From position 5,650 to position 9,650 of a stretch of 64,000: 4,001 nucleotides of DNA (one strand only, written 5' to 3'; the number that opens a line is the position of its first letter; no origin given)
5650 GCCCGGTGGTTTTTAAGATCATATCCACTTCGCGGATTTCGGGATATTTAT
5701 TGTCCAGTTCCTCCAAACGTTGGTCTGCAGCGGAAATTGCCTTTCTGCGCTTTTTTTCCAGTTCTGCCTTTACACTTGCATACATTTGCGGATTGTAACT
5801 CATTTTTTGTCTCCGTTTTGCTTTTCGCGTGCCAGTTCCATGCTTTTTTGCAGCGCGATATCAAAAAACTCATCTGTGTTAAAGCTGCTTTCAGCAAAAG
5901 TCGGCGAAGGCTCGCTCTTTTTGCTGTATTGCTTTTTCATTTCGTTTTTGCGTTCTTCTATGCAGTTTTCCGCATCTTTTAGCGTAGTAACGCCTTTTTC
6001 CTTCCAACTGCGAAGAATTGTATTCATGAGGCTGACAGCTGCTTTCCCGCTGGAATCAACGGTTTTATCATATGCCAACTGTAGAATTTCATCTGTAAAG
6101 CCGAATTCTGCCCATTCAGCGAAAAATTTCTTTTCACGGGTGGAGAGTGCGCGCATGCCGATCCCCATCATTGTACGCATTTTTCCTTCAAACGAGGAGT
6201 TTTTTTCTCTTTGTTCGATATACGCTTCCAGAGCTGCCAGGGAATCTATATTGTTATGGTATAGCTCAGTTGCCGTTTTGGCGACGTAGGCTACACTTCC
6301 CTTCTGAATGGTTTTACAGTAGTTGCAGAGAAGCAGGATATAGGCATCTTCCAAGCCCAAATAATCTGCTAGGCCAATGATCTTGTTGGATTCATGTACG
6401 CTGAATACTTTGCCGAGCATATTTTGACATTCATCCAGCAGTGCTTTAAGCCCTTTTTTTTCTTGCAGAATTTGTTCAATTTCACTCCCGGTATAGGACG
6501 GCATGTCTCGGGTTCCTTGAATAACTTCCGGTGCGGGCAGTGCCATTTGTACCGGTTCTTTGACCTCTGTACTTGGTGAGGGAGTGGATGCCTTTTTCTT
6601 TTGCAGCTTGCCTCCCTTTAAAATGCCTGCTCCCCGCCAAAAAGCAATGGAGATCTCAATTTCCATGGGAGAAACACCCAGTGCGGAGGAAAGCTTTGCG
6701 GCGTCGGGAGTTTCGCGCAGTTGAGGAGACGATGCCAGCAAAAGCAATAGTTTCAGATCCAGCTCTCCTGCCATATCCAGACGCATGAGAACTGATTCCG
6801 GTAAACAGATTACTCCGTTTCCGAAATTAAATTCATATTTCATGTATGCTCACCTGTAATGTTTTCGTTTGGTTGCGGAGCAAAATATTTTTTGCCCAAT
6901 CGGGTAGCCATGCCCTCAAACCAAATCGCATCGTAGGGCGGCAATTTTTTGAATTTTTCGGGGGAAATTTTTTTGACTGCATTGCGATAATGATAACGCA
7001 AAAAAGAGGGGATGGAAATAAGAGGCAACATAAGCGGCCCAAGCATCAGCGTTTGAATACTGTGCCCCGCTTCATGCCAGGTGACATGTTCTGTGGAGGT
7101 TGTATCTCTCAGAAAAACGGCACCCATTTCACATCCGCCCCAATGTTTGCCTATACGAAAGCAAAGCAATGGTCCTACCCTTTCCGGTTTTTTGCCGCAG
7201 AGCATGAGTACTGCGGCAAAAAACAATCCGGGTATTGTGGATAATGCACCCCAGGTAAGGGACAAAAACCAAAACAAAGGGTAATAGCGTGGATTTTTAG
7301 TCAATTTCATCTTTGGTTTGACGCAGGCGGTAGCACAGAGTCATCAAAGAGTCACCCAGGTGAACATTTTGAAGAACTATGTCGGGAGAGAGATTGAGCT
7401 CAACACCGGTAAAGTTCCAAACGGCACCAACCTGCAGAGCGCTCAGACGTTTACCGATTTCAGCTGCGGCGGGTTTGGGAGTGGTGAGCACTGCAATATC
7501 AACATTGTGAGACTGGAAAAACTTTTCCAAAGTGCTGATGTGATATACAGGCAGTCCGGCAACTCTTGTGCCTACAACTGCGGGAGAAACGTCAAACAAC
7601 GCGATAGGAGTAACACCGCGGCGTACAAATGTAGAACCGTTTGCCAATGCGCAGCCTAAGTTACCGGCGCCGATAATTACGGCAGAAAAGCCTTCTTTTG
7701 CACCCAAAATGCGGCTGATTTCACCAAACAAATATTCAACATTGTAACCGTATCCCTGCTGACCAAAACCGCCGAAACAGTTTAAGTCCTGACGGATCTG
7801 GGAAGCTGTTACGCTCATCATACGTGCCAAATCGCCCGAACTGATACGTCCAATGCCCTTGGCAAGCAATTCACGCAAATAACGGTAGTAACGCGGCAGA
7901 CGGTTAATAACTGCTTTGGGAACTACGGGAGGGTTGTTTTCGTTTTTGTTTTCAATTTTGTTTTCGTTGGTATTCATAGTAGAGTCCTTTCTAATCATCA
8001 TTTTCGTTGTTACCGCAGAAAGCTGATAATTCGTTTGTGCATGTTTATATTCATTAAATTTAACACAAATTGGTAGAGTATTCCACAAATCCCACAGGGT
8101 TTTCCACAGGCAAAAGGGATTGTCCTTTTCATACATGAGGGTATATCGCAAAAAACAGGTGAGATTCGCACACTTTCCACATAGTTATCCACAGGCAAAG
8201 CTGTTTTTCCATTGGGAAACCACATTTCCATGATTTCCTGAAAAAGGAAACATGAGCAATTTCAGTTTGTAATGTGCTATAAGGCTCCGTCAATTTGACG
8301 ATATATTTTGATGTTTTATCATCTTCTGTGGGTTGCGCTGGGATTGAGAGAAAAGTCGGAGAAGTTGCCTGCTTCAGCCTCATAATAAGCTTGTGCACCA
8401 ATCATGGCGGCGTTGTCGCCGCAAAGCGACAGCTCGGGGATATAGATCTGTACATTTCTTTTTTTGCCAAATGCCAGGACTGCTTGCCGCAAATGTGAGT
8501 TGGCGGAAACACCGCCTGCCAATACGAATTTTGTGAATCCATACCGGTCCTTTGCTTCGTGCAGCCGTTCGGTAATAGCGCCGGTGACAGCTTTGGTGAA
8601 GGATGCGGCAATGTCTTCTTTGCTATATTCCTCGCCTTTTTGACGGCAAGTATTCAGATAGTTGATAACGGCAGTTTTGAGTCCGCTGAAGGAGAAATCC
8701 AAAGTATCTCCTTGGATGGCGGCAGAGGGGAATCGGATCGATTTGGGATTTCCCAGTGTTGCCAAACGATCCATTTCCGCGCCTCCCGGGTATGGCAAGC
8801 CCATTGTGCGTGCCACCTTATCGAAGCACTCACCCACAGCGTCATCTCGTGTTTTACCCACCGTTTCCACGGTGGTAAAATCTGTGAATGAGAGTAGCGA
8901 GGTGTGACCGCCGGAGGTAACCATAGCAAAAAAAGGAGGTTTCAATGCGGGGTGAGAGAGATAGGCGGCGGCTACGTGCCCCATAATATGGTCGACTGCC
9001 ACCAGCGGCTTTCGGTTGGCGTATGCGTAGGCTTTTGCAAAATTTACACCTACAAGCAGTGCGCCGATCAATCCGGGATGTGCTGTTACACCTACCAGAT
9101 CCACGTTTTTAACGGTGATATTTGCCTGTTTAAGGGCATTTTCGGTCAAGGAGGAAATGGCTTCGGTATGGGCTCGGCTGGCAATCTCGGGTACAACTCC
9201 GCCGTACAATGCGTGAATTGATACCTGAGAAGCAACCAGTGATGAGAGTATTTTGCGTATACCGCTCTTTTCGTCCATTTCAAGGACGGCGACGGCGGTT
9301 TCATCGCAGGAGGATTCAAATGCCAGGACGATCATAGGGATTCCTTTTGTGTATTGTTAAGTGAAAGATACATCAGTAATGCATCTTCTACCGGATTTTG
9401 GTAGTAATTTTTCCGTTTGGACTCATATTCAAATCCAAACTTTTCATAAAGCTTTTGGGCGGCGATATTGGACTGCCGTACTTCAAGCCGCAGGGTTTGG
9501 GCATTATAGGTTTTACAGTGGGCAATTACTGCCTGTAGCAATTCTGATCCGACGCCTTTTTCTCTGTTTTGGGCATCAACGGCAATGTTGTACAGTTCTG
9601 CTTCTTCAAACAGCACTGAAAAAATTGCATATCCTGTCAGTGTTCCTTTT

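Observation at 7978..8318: Same-orientation DnaA-box cluster in the tsaD-rex spacer, upstream of an operon that includes dnaD-like and dnaC/dnaI-like genes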

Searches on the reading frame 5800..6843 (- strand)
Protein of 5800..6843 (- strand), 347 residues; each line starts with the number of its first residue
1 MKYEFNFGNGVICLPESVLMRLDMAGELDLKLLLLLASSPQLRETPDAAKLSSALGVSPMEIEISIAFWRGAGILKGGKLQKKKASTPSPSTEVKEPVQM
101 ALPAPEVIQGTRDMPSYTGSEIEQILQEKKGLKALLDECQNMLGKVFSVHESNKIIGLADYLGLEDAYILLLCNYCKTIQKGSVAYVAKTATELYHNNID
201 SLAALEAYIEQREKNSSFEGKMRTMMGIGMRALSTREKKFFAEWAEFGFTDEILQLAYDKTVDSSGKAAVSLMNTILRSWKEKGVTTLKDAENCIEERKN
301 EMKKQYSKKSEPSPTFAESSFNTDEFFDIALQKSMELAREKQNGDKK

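Call 4: search_protein_families(library=pfam, proteins=[window:5800-6843:-])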
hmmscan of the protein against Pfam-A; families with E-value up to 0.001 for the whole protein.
window:5800-6843:- (347 aa): 1 family
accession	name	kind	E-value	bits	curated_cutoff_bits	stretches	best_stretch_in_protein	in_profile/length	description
PF07261.16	DnaB_2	-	1.4e-25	89.2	22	2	231-293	10-72/74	Replication initiation and membrane attachment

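Call 53: search_protein_families(library=ncbifam, proteins=[window:5800-6843:-], max_evalue=0.001)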
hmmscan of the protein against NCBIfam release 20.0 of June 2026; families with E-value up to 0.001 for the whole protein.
window:5800-6843:- (347 aa): 1 family
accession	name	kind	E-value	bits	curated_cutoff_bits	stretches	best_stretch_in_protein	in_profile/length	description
TIGR01446.1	DnaD_dom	domain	3.7e-10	39.9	24.95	1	243-292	24-72/73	DnaD domain protein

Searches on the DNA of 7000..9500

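Call 11: search_rna_families(source=window, start=7000, end=9500, threshold=evalue, max_evalue=1)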
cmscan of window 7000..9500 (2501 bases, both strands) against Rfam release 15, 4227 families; matches with E-value up to 1: 0.
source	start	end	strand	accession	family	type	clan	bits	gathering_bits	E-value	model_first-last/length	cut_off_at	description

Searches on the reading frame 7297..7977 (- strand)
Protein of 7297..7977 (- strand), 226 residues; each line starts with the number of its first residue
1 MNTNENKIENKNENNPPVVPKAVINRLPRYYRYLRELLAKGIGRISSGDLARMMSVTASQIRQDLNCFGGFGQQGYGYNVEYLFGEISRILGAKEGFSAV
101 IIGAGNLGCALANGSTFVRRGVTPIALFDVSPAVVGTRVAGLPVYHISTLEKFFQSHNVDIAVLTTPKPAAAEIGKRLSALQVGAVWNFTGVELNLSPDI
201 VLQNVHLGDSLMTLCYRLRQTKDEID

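Call 4: search_protein_families(library=pfam, proteins=[window:7297-7977:-])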
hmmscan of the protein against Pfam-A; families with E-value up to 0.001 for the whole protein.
window:7297-7977:- (226 aa): 2 families
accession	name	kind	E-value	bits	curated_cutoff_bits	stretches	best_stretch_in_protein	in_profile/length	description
PF06971.19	Put_DNA-bind_N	-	2.7e-21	75.8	27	1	19-66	2-49/49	Putative DNA-binding protein N-terminus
PF02629.25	CoA_binding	-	3.9e-16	60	22.3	1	98-190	5-95/97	CoA binding domain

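Call 53: search_protein_families(library=ncbifam, proteins=[window:7297-7977:-], max_evalue=0.001)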
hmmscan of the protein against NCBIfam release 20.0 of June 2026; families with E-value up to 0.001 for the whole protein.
window:7297-7977:- (226 aa): 9 families
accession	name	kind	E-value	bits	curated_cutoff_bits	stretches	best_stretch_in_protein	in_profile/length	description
NF003990.0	PRK05472.1-4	equivalog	2e-78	262.9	233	1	19-223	7-211/214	redox-sensing transcriptional repressor Rex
NF003995.0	PRK05472.2-4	subfamily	9.6e-61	205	126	1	19-223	6-210/213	redox-sensing transcriptional repressor Rex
NF003992.0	PRK05472.2-1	equivalog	5e-53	179.8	226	1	7-220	9-222/249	redox-sensing transcriptional repressor Rex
NF003993.0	PRK05472.2-2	equivalog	1.5e-52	178.3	217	1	19-222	6-209/212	redox-sensing transcriptional repressor Rex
NF003994.0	PRK05472.2-3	equivalog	4.3e-51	173.3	130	1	15-222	5-212/217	redox-sensing transcriptional repressor Rex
NF003989.0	PRK05472.1-3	equivalog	1.4e-48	165.5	177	1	18-223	7-212/215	redox-sensing transcriptional repressor Rex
NF003996.0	PRK05472.2-5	equivalog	3.9e-47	160.8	138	1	19-223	2-204/209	redox-sensing transcriptional repressor Rex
NF003991.0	PRK05472.1-5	equivalog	7.5e-35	120.8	198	1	19-219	7-207/211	redox-sensing transcriptional repressor Rex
NF003988.0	PRK05472.1-1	equivalog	2.9e-31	109.1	321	1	18-222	6-212/214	redox-sensing transcriptional repressor Rex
